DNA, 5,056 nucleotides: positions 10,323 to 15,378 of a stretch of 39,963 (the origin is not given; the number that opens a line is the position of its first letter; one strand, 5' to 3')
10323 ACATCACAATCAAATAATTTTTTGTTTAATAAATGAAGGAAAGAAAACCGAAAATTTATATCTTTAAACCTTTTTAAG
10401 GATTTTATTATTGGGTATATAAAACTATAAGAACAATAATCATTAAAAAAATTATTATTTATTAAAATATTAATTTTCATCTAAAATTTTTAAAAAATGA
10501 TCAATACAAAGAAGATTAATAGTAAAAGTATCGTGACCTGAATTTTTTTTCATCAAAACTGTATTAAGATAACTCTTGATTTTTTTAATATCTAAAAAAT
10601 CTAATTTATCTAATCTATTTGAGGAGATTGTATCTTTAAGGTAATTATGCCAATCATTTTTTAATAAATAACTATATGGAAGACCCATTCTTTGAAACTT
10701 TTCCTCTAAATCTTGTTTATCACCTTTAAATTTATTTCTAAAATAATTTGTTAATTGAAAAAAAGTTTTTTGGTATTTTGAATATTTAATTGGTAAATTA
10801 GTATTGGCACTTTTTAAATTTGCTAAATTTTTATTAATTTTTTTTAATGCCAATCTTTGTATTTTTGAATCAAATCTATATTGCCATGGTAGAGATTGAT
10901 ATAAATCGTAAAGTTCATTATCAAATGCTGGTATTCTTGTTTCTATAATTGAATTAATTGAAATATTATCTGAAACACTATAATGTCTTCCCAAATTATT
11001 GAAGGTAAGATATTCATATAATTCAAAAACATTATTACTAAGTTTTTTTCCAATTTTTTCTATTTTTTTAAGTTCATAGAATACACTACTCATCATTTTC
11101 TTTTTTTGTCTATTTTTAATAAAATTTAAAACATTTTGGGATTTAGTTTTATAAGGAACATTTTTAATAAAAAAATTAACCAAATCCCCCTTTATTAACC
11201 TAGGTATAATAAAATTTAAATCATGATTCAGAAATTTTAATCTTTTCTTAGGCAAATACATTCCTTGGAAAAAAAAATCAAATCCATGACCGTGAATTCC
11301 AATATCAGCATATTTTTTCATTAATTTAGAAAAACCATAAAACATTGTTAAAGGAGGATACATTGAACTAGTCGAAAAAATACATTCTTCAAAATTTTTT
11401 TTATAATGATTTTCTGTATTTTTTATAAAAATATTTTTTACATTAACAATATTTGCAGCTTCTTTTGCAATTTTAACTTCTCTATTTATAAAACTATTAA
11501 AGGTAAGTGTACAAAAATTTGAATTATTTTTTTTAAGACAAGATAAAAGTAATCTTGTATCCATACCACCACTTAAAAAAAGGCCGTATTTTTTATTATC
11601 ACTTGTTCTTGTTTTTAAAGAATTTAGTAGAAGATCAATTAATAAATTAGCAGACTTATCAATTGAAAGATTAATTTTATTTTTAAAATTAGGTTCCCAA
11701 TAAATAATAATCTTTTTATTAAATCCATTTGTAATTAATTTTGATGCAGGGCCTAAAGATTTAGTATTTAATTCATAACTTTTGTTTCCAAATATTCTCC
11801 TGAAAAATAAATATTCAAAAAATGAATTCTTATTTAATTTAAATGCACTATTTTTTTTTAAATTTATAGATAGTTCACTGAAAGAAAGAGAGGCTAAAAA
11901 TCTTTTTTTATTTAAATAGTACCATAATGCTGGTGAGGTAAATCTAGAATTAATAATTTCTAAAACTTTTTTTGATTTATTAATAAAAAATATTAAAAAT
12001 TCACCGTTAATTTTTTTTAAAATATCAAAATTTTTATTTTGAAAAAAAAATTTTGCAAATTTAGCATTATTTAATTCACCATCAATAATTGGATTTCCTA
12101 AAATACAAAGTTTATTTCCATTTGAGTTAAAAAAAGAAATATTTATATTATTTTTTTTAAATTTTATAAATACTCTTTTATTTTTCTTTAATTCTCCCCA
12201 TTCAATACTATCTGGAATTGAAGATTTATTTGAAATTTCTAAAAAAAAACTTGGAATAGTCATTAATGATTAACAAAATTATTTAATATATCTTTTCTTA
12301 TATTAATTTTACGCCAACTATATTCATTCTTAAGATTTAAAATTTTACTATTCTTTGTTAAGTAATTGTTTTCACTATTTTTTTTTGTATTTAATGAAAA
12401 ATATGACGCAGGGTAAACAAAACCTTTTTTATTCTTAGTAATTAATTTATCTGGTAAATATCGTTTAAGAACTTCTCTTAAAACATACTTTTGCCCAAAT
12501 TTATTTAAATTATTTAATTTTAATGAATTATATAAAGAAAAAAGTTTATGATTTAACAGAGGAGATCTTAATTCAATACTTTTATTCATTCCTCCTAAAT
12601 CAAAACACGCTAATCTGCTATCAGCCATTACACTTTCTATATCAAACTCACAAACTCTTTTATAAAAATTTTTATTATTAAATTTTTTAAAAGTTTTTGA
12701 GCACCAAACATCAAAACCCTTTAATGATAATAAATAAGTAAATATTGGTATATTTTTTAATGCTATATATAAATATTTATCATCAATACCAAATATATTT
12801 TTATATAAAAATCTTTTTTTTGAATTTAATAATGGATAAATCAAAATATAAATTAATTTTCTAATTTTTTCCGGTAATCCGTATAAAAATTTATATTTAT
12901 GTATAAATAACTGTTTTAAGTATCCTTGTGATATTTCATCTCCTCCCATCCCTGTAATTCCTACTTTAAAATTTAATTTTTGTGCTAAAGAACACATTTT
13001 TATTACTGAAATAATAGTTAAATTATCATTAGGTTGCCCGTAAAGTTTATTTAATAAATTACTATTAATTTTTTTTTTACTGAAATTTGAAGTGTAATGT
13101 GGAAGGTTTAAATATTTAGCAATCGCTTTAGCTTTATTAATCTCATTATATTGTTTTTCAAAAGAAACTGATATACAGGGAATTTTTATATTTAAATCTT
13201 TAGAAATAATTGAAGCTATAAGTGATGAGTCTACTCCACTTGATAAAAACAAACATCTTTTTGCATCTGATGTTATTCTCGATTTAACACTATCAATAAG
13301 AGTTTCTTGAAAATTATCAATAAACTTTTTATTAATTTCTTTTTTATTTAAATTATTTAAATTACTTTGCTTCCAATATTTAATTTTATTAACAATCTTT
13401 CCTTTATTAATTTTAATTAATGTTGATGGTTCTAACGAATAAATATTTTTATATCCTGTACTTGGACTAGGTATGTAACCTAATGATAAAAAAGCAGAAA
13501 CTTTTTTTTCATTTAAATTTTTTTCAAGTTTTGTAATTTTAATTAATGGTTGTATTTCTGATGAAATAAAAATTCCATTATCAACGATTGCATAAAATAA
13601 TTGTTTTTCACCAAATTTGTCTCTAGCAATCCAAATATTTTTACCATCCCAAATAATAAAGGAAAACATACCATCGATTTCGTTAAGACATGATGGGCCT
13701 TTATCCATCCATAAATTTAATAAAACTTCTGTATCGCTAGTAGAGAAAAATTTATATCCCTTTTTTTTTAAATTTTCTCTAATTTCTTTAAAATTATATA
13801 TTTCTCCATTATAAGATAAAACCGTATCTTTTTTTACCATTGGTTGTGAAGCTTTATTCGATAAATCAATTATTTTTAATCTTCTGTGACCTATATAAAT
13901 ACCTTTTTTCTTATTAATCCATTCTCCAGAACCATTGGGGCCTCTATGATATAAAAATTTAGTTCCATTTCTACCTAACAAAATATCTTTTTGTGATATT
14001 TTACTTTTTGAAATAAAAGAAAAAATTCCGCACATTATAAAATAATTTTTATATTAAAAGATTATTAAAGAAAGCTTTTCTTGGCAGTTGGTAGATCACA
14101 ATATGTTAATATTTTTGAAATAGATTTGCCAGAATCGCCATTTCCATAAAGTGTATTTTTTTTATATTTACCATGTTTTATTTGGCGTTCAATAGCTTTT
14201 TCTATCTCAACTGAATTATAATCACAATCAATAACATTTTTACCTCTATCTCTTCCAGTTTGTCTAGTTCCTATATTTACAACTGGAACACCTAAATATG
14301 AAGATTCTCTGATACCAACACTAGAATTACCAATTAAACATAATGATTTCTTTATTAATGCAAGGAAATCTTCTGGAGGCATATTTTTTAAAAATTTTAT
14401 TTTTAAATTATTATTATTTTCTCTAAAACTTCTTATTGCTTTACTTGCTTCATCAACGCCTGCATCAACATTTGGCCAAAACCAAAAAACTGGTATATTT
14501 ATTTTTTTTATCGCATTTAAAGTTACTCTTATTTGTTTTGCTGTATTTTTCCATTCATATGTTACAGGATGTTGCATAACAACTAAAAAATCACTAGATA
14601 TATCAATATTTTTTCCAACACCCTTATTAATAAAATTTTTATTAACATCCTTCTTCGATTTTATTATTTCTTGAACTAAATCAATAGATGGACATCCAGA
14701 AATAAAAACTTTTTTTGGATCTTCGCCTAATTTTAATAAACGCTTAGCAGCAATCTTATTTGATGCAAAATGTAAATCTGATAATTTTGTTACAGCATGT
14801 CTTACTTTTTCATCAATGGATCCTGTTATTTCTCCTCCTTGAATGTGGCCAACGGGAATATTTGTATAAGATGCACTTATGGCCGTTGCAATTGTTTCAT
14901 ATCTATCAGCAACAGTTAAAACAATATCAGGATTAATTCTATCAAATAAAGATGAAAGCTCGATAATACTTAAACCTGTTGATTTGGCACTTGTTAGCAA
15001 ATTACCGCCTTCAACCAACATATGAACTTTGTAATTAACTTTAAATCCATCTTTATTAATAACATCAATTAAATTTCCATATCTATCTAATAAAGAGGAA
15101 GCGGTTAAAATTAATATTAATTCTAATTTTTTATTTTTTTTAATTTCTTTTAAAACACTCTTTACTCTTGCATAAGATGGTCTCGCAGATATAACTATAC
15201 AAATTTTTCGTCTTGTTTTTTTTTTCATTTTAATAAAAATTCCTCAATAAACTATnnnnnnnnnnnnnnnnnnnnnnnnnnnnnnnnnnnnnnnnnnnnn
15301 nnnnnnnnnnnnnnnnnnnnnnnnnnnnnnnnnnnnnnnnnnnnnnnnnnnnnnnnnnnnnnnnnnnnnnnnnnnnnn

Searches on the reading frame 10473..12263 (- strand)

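Call 59: search_protein_families(library=pfam, proteins=[window:10473-12263:-], max_evalue=0.00001)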
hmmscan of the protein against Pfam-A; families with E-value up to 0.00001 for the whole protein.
window:10473-12263:- (597 aa): 1 family
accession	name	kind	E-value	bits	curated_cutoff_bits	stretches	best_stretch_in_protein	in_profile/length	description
PF00733.27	Asn_synthase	-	1.8e-16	61.2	21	1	210-478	4-273/354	Asparagine synthase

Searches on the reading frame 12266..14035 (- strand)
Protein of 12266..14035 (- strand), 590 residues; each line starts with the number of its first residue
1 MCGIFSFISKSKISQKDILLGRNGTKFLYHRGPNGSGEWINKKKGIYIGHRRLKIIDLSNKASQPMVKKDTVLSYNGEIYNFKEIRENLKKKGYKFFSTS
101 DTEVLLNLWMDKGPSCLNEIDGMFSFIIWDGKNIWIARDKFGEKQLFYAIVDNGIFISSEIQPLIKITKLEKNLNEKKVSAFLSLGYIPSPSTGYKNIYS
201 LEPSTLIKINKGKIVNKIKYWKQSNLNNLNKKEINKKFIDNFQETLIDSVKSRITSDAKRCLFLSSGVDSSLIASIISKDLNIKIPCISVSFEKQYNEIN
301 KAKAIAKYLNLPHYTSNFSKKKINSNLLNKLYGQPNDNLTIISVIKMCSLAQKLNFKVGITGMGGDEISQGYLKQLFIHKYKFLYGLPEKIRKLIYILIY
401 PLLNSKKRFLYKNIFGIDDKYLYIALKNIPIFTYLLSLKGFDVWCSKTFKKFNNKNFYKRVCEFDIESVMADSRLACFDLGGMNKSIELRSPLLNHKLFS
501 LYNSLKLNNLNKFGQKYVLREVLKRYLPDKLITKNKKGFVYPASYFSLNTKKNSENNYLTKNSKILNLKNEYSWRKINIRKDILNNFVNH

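Call 59: search_protein_families(library=pfam, proteins=[window:12266-14035:-], max_evalue=0.00001)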
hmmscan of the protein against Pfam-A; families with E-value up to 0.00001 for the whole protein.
window:12266-14035:- (590 aa): 3 families
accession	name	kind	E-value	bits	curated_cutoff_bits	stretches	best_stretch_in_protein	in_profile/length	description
PF00733.27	Asn_synthase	-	2.1e-39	136.6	21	1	242-546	2-295/354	Asparagine synthase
PF13537.11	GATase_7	-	1.2e-36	125.9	25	1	50-165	1-122/123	Glutamine amidotransferase domain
PF13522.11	GATase_6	-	1.3e-34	119.4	27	1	34-160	2-130/130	Glutamine amidotransferase domain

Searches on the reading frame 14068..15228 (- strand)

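Call 59: search_protein_families(library=pfam, proteins=[window:14068-15228:-], max_evalue=0.00001)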
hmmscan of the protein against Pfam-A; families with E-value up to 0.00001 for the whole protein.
window:14068-15228:- (387 aa): 1 family
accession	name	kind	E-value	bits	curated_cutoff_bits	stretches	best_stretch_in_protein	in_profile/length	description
PF02350.25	Epimerase_2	-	3.5e-72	243.6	30.6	1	27-374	1-346/347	UDP-N-acetylglucosamine 2-epimerase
